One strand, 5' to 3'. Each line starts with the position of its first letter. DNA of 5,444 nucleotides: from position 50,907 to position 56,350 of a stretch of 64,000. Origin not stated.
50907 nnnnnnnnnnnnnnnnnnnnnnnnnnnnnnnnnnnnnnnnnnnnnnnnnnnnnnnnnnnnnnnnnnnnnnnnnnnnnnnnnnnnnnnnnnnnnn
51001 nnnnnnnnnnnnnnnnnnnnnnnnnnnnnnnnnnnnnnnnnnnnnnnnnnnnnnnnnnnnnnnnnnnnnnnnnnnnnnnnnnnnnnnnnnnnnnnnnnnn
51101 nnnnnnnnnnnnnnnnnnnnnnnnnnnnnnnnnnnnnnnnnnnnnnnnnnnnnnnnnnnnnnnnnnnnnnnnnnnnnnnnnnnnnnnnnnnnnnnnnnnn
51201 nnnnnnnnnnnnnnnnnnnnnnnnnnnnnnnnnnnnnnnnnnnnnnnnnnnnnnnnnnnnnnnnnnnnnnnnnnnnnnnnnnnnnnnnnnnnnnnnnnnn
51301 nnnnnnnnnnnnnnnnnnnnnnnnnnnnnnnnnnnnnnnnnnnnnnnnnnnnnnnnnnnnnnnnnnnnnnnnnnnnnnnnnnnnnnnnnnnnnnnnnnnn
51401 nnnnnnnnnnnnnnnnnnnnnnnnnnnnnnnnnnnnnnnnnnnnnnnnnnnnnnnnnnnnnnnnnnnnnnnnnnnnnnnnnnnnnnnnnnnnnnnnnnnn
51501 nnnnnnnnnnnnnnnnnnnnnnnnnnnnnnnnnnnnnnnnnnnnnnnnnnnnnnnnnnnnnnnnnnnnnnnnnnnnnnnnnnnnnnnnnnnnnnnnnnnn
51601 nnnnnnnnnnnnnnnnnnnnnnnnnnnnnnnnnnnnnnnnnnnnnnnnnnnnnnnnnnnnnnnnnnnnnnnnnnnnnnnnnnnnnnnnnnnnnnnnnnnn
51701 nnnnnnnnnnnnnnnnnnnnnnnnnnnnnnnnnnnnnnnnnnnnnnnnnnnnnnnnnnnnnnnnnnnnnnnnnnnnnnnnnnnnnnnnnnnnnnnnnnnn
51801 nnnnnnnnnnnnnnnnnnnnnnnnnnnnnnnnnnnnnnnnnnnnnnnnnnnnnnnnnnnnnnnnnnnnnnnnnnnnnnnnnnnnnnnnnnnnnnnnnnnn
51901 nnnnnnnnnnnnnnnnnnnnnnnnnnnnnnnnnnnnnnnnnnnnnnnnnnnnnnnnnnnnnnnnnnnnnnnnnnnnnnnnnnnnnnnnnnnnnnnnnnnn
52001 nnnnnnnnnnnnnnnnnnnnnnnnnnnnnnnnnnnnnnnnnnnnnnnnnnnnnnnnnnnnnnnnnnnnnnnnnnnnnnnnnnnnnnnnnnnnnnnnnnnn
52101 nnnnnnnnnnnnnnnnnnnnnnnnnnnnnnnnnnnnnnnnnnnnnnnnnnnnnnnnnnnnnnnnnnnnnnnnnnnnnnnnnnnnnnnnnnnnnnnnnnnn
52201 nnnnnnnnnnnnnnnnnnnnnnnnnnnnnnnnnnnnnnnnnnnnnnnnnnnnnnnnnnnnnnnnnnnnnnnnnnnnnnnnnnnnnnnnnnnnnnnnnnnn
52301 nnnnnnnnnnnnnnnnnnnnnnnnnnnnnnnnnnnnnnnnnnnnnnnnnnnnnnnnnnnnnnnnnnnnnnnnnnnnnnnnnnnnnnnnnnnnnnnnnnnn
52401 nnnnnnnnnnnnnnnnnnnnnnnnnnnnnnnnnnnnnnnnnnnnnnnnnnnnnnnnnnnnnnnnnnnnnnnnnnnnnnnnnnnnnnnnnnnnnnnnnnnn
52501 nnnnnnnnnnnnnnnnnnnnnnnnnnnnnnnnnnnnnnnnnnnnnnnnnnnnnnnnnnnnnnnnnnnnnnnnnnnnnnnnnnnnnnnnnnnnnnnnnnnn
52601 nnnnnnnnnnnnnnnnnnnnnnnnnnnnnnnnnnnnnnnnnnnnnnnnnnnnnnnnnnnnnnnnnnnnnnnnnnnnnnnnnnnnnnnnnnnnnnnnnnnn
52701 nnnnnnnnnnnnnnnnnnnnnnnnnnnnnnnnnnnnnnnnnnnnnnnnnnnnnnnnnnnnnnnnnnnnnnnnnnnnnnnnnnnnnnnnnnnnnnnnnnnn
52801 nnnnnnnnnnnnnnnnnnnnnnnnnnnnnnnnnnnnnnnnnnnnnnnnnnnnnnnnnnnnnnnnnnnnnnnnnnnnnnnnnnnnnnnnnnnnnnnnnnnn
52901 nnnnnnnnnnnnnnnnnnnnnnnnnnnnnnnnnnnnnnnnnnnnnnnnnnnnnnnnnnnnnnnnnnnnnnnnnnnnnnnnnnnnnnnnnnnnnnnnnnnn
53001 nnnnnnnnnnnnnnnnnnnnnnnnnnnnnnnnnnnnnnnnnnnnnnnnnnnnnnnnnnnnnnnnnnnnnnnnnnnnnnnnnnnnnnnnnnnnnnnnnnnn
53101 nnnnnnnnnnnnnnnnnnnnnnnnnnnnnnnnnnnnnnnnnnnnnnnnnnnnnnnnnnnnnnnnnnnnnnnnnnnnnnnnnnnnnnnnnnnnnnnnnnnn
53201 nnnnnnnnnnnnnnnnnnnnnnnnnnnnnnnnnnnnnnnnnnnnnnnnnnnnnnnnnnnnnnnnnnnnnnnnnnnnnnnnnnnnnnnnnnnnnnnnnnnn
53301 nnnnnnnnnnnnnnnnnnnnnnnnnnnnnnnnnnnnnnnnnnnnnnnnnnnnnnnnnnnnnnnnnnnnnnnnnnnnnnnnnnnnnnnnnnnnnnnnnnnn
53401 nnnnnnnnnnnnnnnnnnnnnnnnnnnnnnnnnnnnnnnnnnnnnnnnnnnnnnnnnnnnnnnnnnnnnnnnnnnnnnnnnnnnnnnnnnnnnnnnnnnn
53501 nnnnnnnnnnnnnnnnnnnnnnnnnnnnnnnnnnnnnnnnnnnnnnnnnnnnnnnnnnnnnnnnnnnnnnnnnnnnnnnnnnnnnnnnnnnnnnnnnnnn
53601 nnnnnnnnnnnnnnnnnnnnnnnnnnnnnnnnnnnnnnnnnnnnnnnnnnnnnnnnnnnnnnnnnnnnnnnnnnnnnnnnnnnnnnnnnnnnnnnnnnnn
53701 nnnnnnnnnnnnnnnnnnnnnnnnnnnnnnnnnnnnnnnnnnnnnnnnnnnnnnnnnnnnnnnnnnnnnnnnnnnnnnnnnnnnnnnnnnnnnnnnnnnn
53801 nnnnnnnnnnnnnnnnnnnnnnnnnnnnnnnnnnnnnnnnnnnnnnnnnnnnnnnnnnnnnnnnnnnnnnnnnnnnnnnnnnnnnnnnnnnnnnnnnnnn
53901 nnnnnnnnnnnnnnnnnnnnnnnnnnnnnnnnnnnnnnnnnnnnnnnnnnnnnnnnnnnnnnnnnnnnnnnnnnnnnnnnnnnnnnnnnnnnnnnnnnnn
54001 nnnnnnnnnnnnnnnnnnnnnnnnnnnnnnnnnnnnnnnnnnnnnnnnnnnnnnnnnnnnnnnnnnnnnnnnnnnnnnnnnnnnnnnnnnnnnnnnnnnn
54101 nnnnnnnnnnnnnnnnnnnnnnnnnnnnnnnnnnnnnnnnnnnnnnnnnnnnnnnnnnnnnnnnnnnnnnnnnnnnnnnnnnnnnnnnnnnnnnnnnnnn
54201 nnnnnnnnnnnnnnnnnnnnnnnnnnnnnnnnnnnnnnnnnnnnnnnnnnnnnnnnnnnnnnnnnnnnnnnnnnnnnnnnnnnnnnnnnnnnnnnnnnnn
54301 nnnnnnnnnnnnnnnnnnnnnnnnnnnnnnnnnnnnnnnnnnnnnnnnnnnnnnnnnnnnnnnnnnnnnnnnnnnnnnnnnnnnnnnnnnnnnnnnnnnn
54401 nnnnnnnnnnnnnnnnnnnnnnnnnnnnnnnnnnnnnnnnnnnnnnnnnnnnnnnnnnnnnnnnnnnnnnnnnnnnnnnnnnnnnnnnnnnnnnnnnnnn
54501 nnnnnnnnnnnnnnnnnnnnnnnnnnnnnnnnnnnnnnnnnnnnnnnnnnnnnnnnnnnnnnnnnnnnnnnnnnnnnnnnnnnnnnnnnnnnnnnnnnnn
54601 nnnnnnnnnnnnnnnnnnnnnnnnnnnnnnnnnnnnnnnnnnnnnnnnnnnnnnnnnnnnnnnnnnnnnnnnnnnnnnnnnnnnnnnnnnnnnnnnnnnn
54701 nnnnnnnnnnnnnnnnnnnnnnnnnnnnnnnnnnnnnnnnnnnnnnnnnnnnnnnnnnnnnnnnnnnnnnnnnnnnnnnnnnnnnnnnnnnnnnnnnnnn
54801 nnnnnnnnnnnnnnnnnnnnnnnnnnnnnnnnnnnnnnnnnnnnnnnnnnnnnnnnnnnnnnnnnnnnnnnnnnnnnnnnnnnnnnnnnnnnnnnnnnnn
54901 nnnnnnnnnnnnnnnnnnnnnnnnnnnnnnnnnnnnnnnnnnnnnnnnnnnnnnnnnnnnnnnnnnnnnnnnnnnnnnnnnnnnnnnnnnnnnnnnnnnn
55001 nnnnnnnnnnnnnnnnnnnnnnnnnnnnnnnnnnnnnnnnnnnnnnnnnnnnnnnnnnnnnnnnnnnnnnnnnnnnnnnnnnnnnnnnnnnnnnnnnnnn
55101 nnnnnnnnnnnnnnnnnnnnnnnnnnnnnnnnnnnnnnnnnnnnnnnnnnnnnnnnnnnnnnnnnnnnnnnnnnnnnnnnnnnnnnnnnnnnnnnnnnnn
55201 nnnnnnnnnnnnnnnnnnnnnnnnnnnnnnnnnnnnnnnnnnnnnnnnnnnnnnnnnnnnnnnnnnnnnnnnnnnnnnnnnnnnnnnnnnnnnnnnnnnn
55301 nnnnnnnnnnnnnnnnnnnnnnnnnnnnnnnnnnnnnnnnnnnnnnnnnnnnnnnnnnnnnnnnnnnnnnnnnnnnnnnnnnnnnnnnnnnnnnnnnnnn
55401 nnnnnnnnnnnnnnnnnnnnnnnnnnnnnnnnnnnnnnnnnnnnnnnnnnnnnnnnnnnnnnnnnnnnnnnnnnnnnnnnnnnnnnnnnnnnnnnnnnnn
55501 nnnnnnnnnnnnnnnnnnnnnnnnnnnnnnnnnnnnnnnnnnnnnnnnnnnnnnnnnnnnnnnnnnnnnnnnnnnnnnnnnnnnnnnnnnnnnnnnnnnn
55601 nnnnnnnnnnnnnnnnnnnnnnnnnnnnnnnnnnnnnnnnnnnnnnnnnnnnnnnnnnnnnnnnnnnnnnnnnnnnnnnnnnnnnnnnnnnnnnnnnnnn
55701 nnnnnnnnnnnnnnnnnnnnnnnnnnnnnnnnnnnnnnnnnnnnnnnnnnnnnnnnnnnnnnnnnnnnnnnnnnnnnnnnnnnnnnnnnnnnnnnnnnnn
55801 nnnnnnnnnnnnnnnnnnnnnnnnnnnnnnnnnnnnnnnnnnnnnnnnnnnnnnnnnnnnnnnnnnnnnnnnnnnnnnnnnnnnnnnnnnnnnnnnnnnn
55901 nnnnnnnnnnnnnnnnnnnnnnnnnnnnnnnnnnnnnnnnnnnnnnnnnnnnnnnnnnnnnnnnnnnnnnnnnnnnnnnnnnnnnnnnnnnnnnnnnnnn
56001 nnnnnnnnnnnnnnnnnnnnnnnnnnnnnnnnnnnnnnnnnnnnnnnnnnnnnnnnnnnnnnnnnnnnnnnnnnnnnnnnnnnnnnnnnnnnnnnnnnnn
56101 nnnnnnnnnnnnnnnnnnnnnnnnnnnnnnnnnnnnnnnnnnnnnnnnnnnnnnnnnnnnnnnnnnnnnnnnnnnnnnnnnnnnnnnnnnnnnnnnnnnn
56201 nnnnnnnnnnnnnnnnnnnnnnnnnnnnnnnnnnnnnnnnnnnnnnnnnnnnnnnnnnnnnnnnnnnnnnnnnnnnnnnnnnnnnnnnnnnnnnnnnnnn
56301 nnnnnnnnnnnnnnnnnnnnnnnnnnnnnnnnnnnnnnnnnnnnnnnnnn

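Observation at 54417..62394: Twelve copies of a rigid bipartite motif AAATAC(G/T)R-N8-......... tile the rightward small-gene array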

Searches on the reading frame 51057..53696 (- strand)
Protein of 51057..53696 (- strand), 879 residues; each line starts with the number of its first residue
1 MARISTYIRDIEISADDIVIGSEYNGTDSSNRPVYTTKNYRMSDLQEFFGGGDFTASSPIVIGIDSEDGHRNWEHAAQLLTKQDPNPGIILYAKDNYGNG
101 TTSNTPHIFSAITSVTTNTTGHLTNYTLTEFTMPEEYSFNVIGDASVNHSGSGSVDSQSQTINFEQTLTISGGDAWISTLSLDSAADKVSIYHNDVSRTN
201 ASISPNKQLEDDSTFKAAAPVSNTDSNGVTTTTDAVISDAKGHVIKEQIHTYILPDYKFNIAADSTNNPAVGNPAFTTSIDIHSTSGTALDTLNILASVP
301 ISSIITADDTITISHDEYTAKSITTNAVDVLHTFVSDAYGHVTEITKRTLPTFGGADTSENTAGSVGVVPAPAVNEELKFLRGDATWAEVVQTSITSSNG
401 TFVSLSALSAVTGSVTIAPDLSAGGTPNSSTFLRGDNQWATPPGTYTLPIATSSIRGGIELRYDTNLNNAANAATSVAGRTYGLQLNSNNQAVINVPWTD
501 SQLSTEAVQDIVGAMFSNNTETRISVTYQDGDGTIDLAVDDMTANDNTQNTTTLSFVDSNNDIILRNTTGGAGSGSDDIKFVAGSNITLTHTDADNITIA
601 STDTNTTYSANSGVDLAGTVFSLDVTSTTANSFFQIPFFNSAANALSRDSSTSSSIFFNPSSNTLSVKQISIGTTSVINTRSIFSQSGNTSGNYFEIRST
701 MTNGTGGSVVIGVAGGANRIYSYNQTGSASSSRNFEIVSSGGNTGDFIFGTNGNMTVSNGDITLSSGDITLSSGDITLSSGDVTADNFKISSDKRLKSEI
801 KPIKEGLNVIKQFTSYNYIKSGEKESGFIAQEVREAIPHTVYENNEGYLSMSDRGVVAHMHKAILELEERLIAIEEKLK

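Call 69: search_protein_families(library=phrogs, proteins=[window:51057-53696:-], max_evalue=0.001)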
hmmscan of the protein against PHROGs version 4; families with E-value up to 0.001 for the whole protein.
window:51057-53696:- (879 aa): 4 families
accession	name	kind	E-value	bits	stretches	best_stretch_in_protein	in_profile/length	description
phrog_5668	-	tail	2.9e-15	56.1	1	310-879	998-1559/1567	tail fiber protein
phrog_33119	-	tail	8.6e-14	52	1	767-878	521-634/643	long tail fiber protein distal subunit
phrog_28992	-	unknown function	5.7e-10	39.9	1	763-868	221-326/343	-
phrog_6121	-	head and packaging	5.5e-08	33.7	1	791-850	323-381/392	virion structural protein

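Call 70: search_protein_families(library=pfam, proteins=[window:51057-53696:-], max_evalue=0.001)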
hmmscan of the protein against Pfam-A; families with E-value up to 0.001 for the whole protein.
window:51057-53696:- (879 aa): 1 family
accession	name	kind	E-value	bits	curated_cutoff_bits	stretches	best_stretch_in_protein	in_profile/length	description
PF13884.11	Peptidase_S74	-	5.7e-11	43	22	1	792-841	1-57/58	Chaperone of endosialidase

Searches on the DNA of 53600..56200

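Call 79: search_rna_families(source=window, start=53600, end=56200, threshold=evalue, max_evalue=1)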
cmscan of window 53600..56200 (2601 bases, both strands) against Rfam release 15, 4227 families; matches with E-value up to 1: 1.
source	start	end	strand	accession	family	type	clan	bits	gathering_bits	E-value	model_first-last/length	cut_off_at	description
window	54781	54844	-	RF02064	STnc370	Gene; sRNA;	-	27.7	54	0.68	1-71/71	no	Enterobacterial sRNA STnc370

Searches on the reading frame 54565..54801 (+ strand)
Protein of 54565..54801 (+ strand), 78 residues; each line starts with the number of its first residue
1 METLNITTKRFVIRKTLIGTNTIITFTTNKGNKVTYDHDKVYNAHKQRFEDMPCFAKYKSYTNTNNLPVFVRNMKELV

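Call 34: search_protein_families(library=pfam, proteins=[window:54565-54801:+], max_evalue=0.01)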
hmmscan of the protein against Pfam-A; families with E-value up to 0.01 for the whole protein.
window:54565-54801:+ (78 aa): 0 families

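Call 86: search_protein_families(library=pfam, alignment_id=A1, max_evalue=0.01)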
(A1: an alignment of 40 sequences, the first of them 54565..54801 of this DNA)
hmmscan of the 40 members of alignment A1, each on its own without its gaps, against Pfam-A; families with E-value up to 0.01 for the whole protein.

A. member 1, window:54565-54801:+ (78 aa): 0 families

B. families by the number of members that match (of 40 scanned): 5 families
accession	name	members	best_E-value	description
PF00303.24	Thymidylat_synt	1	2.2e-22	Thymidylate synthase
PF06356.17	DUF1064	1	1.2e-07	Protein of unknown function (DUF1064)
PF00166.26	Cpn10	1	2e-05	Chaperonin 10 Kd subunit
PF08279.18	HTH_11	1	0.00016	HTH domain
PF05367.17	Phage_endo_I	1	0.00041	Phage endonuclease I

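Call 87: search_protein_families(library=phrogs, alignment_id=A1, max_evalue=0.001)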
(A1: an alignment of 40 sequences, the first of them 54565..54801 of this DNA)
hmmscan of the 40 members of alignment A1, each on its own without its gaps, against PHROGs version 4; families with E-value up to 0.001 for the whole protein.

A. member 1, window:54565-54801:+ (78 aa): 0 families

B. families by the number of members that match (of 40 scanned): 20 families
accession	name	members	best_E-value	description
phrog_624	-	1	2.1e-49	DNA binding protein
phrog_160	-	1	1.1e-34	thymidylate synthase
phrog_5131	-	1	3e-33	thymidylate synthase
phrog_3676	-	1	4e-24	thymidylate synthase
phrog_5682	-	1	1.2e-20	thymidylate synthase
phrog_21574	-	1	6e-14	-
phrog_24909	-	1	2.3e-11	-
phrog_3188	-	1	3.2e-10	co-chaperonin GroES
phrog_190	-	1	1.6e-09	Holliday junction resolvase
phrog_4264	-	1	1.1e-07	-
phrog_17028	-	1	4.2e-07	-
phrog_11184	-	1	7.1e-07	-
phrog_945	-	1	1.1e-06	endonuclease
phrog_5643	-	1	1.2e-06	-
phrog_31893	-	1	3.2e-06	-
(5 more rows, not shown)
